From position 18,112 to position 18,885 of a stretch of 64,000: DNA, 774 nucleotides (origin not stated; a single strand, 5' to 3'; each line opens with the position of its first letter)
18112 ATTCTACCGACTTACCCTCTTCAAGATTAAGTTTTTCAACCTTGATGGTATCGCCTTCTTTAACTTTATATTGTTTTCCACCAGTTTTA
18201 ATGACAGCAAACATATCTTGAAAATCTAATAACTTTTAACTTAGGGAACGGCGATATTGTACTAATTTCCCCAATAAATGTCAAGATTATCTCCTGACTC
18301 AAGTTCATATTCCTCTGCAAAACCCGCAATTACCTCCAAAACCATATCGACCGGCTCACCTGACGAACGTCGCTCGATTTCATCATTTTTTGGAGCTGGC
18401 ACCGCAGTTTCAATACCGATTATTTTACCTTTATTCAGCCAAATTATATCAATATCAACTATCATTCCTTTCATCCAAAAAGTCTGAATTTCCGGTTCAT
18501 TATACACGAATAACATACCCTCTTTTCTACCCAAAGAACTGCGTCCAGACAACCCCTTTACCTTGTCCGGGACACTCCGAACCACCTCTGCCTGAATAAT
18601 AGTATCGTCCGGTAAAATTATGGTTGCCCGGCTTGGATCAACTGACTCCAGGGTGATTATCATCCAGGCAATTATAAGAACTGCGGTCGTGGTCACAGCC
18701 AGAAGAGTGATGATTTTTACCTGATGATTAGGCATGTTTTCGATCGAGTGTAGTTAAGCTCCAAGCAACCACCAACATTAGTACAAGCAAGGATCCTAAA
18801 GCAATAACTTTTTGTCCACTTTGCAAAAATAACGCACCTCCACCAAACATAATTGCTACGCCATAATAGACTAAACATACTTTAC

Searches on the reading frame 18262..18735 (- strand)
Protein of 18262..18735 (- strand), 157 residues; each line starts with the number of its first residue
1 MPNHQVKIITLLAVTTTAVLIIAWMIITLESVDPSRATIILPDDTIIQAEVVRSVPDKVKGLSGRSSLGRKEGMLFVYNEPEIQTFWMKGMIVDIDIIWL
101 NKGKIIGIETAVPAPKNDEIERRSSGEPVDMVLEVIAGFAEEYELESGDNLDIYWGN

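Call 35: search_protein_families(library=ncbifam, proteins=[window:18262-18735:-], max_evalue=0.001)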
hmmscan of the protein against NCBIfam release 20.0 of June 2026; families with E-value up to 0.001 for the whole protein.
window:18262-18735:- (157 aa): 0 families

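Call 41: search_protein_families(library=pfam, proteins=[window:18262-18735:-], max_evalue=0.001)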
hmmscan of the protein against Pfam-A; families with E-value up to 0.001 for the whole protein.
window:18262-18735:- (157 aa): 1 family
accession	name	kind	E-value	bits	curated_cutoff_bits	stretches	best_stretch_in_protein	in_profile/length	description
PF02643.20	DUF192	-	2.7e-24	85.5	27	1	47-153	1-96/96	Uncharacterized ACR, COG1430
